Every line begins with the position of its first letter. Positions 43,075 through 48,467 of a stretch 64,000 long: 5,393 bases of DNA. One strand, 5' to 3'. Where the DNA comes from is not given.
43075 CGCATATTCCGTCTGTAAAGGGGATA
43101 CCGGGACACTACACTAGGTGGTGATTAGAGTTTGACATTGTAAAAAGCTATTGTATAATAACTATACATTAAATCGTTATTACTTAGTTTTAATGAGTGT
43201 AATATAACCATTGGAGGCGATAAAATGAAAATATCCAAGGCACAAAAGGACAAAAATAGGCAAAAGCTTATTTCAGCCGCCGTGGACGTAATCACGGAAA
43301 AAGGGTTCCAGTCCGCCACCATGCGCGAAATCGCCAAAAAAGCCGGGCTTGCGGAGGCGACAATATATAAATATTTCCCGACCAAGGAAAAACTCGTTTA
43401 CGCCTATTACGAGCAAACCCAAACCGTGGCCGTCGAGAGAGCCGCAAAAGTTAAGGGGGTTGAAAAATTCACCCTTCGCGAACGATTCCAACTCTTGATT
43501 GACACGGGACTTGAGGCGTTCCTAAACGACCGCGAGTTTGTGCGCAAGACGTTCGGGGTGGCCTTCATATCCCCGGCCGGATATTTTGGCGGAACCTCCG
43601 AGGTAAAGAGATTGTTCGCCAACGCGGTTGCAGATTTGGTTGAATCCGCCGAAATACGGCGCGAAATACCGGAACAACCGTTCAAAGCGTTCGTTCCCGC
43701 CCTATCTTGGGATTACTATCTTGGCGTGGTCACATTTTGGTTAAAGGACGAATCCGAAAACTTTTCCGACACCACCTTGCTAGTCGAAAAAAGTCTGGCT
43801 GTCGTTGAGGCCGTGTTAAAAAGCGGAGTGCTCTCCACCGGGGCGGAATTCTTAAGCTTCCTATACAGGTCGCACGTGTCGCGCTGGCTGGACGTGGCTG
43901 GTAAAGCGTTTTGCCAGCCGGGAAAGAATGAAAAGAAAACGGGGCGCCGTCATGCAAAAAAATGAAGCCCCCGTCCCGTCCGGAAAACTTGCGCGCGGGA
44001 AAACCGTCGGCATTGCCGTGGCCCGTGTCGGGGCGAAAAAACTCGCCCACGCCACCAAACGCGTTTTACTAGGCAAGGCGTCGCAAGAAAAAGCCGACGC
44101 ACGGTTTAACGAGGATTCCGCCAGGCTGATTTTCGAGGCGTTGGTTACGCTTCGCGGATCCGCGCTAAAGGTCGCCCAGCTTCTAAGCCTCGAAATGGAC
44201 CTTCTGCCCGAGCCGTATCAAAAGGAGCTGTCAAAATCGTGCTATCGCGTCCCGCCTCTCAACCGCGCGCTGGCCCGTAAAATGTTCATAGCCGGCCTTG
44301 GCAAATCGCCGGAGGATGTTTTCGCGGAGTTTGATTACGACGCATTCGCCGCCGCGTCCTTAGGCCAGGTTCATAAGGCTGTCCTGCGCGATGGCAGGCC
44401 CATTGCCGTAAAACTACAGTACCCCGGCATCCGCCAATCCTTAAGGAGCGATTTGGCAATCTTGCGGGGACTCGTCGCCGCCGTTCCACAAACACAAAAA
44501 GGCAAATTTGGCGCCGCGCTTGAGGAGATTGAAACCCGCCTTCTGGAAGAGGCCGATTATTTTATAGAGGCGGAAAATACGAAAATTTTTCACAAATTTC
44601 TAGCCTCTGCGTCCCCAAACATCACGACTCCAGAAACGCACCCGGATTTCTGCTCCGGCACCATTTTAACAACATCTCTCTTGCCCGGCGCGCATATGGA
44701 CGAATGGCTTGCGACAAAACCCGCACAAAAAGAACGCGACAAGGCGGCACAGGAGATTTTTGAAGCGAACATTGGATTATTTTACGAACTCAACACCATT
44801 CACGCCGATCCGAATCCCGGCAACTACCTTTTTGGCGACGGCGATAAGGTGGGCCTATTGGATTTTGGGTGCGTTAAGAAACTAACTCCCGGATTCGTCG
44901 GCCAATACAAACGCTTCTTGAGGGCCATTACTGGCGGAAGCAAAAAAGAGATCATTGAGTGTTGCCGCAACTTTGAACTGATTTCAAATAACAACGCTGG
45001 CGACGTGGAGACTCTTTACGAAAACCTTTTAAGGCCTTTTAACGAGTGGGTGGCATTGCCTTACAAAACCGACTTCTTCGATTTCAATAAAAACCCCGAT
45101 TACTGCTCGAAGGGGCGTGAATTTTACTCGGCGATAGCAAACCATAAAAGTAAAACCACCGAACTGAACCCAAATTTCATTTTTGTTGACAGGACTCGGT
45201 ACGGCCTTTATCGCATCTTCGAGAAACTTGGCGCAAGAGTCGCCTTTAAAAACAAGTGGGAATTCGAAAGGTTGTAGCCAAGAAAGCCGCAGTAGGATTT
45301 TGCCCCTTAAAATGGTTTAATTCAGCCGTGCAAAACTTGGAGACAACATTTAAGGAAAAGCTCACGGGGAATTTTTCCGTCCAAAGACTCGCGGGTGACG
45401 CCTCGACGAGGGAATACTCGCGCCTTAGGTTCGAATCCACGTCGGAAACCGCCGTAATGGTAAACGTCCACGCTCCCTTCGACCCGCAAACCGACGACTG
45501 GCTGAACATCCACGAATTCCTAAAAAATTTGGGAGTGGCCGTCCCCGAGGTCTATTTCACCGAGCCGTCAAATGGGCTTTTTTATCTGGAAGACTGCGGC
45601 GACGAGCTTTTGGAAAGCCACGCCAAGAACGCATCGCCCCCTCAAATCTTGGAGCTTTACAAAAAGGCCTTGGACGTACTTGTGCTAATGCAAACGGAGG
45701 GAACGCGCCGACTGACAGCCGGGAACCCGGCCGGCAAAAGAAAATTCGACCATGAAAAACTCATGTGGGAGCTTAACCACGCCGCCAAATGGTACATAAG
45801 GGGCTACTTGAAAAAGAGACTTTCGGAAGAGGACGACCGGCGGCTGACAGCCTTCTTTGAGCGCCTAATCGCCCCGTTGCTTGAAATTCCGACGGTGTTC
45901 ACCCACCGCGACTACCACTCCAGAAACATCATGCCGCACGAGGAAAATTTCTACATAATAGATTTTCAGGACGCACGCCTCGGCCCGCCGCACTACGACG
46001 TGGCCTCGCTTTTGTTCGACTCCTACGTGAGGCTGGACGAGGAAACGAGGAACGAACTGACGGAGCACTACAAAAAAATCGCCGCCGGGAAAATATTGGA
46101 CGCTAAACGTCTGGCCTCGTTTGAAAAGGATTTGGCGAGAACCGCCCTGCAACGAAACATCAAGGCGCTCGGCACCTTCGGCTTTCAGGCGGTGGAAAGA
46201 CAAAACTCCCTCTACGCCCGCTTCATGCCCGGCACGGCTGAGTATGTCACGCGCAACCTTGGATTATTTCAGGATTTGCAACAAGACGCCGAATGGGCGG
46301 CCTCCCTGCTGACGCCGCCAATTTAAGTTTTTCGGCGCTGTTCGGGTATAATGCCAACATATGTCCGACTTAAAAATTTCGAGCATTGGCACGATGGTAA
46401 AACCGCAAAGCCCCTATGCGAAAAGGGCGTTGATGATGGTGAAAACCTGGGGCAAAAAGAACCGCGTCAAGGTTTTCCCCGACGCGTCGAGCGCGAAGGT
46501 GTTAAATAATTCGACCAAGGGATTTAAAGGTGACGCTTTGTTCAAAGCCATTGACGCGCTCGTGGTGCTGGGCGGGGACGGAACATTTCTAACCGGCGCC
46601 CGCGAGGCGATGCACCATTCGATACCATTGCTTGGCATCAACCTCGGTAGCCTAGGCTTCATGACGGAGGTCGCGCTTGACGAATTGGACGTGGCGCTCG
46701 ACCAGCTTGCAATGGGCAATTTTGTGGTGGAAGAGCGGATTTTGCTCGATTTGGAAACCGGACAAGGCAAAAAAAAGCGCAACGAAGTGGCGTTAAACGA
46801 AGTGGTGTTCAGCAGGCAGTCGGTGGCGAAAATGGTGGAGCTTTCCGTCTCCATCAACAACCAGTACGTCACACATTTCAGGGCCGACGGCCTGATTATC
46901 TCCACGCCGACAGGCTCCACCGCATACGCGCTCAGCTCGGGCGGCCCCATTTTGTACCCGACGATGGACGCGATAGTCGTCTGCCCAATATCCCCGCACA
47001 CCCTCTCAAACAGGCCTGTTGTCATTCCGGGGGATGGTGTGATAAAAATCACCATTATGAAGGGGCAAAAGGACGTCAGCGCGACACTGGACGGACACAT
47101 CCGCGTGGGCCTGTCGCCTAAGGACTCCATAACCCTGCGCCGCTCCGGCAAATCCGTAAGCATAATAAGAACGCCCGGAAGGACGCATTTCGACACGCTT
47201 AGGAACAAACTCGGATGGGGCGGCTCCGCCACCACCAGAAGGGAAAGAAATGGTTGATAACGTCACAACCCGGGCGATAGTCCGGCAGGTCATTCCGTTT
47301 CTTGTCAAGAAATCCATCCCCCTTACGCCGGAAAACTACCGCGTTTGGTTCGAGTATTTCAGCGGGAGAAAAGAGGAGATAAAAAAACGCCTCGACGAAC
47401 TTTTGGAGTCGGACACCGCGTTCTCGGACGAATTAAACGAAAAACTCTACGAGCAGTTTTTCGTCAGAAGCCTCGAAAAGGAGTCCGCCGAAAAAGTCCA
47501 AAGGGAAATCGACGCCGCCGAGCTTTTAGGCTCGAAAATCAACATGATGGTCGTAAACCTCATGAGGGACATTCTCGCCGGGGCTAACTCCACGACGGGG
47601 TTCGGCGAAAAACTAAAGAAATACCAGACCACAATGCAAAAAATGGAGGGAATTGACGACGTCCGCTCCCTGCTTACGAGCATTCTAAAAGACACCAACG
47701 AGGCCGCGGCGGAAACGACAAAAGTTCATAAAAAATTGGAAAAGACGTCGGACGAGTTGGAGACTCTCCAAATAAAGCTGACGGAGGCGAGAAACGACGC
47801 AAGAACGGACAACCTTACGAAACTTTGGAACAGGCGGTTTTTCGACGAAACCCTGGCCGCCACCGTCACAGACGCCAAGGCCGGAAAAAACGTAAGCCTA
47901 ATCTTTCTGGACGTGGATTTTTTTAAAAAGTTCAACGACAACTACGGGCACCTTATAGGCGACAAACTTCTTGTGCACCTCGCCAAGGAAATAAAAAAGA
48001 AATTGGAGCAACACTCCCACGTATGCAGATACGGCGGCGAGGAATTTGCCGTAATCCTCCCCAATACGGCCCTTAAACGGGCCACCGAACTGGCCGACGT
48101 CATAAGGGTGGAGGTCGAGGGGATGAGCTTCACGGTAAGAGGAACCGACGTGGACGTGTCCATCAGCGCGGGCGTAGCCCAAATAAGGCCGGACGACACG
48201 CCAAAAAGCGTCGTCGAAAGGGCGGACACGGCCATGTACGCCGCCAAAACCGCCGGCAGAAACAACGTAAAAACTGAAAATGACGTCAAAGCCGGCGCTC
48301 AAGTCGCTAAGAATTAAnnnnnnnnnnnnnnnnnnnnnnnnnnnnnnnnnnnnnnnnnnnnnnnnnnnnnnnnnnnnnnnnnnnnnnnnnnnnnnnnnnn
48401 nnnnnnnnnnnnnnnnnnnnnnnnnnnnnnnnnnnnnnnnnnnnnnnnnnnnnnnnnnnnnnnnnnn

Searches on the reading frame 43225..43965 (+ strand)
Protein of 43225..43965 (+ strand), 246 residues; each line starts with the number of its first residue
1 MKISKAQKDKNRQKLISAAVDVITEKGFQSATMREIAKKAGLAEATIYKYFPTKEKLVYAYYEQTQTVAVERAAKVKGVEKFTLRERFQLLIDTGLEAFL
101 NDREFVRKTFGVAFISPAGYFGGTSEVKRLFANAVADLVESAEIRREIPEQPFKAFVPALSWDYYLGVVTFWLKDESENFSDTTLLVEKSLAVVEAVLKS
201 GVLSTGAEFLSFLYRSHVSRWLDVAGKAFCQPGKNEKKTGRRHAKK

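Call 7: search_protein_families(library=pfam, proteins=[window:43225-43965:+], max_evalue=0.001)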
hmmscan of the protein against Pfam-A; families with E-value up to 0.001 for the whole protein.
window:43225-43965:+ (246 aa): 2 families
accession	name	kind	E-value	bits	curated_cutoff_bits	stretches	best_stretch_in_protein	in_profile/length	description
PF17931.6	TetR_C_23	-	3.2e-21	76.2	29.1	1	87-213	1-127/127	Tetracyclin repressor-like, C-terminal domain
PF00440.29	TetR_N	-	2.6e-16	59.6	24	1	15-59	1-45/47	Bacterial regulatory proteins, tetR family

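Call 25: find_encoding_contigs(protein=window:43225-43965:+, flank=10000, max_places=10)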
Protein window:43225-43965:+ (246 aa): 4 contigs read that carry it; 4 places shown.
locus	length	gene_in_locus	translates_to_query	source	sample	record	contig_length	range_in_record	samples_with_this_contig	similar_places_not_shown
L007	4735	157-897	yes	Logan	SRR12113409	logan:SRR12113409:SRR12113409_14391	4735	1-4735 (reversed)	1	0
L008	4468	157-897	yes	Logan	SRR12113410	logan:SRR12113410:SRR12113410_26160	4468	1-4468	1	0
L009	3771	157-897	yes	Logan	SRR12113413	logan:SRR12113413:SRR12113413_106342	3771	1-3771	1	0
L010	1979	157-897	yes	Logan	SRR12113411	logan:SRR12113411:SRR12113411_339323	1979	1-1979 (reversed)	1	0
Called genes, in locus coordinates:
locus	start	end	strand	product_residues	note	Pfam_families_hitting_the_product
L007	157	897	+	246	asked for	PF00440:TetR_N, PF17931:TetR_C_23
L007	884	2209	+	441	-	PF03109:ABC1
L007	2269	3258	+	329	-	PF01636:APH, PF02958:EcKL (weak)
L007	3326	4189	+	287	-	PF01513:NAD_kinase, PF20143:NAD_kinase_C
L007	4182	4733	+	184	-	?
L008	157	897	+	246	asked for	PF00440:TetR_N, PF17931:TetR_C_23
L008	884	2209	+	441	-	PF03109:ABC1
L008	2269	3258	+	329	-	PF01636:APH, PF02958:EcKL (weak)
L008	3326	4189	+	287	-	PF01513:NAD_kinase, PF20143:NAD_kinase_C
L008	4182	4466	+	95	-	?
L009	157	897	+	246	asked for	PF00440:TetR_N, PF17931:TetR_C_23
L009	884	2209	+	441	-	PF03109:ABC1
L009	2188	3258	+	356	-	PF01636:APH, PF02958:EcKL (weak)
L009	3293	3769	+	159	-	?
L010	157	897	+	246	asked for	PF00440:TetR_N, PF17931:TetR_C_23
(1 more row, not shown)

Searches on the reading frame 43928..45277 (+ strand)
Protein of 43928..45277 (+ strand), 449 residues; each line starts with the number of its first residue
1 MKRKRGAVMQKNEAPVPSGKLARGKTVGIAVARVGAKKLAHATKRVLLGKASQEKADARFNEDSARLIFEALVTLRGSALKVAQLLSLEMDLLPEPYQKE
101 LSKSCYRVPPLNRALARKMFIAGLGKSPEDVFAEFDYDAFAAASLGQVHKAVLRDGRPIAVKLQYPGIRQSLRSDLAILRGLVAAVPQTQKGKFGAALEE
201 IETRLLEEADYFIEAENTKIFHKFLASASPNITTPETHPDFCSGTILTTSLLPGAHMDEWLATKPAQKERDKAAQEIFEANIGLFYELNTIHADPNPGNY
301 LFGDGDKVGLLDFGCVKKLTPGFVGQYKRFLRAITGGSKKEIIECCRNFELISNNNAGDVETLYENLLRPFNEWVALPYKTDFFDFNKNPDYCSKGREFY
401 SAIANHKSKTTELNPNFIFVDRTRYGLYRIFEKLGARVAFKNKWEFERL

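Call 7: search_protein_families(library=pfam, proteins=[window:43928-45277:+], max_evalue=0.001)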
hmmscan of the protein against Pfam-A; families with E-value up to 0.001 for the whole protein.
window:43928-45277:+ (449 aa): 2 families
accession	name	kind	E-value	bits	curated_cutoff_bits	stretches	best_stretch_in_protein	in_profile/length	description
PF03109.22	ABC1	-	3.4e-50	170.9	22.9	1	107-344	5-242/244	ABC1 atypical kinase-like domain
PF01636.29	APH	-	0.00058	20.1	23.2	0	268-316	148-197/239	Phosphotransferase enzyme family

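Call 41: find_homologous_proteins(query=window:43952-45277:+, max_evalue=1e-60)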
Query window:43952-45277:+ (441 aa): 1741 proteins with E <= 1e-60 among 8000 candidates; the best 120 are listed.
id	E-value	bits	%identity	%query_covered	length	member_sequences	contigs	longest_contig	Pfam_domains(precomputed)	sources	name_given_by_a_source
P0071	1.3e-296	1001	100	100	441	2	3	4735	PF03109.23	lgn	-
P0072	7.0e-160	551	58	99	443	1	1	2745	PF03109.23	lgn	-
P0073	1.4e-159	550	57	100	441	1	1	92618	PF03109.23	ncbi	ncbi:MAG: ABC1 kinase family protein [Bacteroidia bacterium]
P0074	6.9e-150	518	54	98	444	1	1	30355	PF03109.23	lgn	-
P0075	4.3e-112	393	44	97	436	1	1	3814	PF03109.23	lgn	-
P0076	7.0e-111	389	43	98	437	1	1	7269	PF03109.23,PF01636.30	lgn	-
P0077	2.2e-110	388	45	97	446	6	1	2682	PF03109.23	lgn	-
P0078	2.6e-110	387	44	97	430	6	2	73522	PF03109.23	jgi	jgi:predicted unusual protein kinase regulating ubiquinone biosynthesis (AarF/ABC1/UbiB family)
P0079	4.6e-110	387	43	97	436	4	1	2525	PF03109.23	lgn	-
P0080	1.1e-109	385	43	97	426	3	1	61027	PF03109.23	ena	-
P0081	1.2e-109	385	43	97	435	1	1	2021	PF03109.23,PF01636.30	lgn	-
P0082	1.3e-109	385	42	99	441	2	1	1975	PF03109.23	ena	-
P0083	2.0e-109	384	44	97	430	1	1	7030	PF03109.23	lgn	-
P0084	2.3e-109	384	44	97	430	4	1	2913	PF03109.23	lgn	-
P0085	2.3e-109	384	43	97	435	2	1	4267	PF03109.23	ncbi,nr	ncbi:MAG: AarF/ABC1/UbiB kinase family protein [Ghiorsea sp.]|nr:AarF/ABC1/UbiB kinase family protei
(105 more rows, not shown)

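Call 42: find_encoding_contigs(protein=P0073, flank=10000, max_places=3)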
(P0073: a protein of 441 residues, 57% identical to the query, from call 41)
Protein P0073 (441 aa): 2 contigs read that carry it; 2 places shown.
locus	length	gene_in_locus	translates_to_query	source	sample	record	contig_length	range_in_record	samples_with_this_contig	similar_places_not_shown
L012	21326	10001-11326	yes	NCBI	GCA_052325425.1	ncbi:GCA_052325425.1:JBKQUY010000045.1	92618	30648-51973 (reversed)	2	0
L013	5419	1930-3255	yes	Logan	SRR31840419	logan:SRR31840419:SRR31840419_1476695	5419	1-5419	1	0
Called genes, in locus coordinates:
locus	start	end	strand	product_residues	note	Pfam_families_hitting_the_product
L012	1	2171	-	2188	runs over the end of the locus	-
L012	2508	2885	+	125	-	-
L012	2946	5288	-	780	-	PF13229:Beta_helix, PF18962:Por_Secre_tail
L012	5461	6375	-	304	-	PF00781:DAGK_cat, PF19279:YegS_C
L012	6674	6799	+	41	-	-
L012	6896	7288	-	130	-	PF12680:SnoaL_2 (weak)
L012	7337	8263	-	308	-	PF00106:adh_short, PF02719:Polysacc_synt_2, PF08659:KR, PF13561:adh_short_C2 (weak)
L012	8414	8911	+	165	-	PF01047:MarR, PF12802:MarR_2 (weak), PF13463:HTH_27 (weak), PF22381:Staph_reg_Sar_Rot (weak)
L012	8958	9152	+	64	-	-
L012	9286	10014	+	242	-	PF00440:TetR_N, PF17931:TetR_C_23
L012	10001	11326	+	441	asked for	PF03109:ABC1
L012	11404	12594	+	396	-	PF09995:MPAB_Lcp_cat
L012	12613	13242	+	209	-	PF13787:HXXEE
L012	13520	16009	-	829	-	PF18962:Por_Secre_tail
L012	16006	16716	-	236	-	-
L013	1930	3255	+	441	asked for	PF03109:ABC1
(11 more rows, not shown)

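Call 43: find_encoding_contigs(protein=P0074, flank=10000, max_places=3)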
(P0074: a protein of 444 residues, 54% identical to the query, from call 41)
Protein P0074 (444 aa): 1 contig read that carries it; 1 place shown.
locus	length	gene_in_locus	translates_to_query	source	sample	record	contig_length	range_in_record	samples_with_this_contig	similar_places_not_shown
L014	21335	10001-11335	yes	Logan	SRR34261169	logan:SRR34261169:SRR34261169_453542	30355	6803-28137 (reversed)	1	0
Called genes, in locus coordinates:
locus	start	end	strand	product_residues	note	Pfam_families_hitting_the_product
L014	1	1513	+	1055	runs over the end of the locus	PF07696:7TMR-DISMED2, PF07695:7TMR-DISM_7TM, PF00512:HisKA, PF02518:HATPase_c, PF00072:Response_reg, PF07228:SpoIIE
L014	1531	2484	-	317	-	PF00072:Response_reg, PF00990:GGDEF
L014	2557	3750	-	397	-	PF00155:Aminotran_1_2, PF00266:Aminotran_5 (weak), PF01041:DegT_DnrJ_EryC1 (weak), PF01053:Cys_Met_Meta_PP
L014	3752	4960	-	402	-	PF00162:PGK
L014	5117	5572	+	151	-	-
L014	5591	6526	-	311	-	PF01636:APH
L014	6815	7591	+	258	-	PF28315:OmpL37 (weak)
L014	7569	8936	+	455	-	PF01520:Amidase_3 (faint)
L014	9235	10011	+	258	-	PF00440:TetR_N, PF17931:TetR_C_23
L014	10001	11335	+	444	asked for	PF03109:ABC1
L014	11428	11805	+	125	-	PF06999:Suc_Fer-like (weak)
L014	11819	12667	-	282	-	PF02754:CCG, PF22196:HdrB-like_C (weak)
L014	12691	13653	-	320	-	PF13085:Fer2_3, PF13510:Fer2_4 (weak), PF13187:Fer4_9 (faint), PF13237:Fer4_10, PF12838:Fer4_7 (weak), PF13183:Fer4_8, PF13534:Fer4_17 (weak)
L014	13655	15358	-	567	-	PF00890:FAD_binding_2, PF01266:DAO (weak), PF07992:Pyr_redox_2 (faint), PF03486:HI0933_like (weak), PF02910:Succ_DH_flav_C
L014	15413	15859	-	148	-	PF00571:CBS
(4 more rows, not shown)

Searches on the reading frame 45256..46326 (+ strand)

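Call 34: search_protein_families(library=pfam, proteins=[window:45256-46326:+], max_evalue=0.00001)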
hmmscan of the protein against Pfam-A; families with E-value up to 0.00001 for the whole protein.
window:45256-46326:+ (356 aa): 2 families
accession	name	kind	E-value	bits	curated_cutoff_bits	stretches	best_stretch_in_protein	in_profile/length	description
PF01636.29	APH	-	1.7e-24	87.4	23.2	1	42-273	2-230/239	Phosphotransferase enzyme family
PF02958.26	EcKL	-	4.7e-06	26.6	22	1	210-272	212-281/294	Ecdysteroid kinase-like family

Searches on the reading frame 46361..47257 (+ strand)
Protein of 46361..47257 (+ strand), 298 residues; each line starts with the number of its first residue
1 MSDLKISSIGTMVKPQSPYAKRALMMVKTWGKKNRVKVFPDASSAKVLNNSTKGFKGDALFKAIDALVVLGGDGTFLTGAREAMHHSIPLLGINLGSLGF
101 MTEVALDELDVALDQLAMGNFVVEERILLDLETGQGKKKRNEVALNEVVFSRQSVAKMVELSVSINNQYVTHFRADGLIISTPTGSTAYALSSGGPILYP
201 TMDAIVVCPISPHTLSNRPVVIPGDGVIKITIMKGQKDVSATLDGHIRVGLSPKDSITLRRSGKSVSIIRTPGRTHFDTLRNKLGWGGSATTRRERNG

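Call 34: search_protein_families(library=pfam, proteins=[window:46361-47257:+], max_evalue=0.00001)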
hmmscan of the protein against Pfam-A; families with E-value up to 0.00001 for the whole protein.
window:46361-47257:+ (298 aa): 2 families
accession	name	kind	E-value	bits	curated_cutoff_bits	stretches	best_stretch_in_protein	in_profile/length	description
PF20143.4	NAD_kinase_C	-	4.2e-35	120.7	23.7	1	145-270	1-125/126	ATP-NAD kinase C-terminal domain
PF01513.26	NAD_kinase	-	3.4e-14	53.7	25.5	1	62-119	71-128/130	ATP-NAD kinase N-terminal domain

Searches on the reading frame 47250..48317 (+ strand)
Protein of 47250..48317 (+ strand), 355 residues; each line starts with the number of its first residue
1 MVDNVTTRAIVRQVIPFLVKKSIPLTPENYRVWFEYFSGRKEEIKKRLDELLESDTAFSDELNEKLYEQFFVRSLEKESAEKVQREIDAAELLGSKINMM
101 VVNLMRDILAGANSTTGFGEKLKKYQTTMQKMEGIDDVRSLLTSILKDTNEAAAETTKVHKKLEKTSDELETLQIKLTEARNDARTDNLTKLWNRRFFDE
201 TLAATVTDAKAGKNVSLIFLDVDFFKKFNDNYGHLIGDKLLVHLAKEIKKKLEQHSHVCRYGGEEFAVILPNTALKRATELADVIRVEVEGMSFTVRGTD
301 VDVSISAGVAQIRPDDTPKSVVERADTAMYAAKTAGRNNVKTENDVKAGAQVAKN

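Call 34: search_protein_families(library=pfam, proteins=[window:47250-48317:+], max_evalue=0.00001)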
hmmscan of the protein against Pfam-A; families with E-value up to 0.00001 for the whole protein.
window:47250-48317:+ (355 aa): 1 family
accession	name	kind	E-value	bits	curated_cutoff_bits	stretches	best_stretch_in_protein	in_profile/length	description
PF00990.26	GGDEF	-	1.9e-46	158.2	23.8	1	185-339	2-161/161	Diguanylate cyclase, GGDEF domain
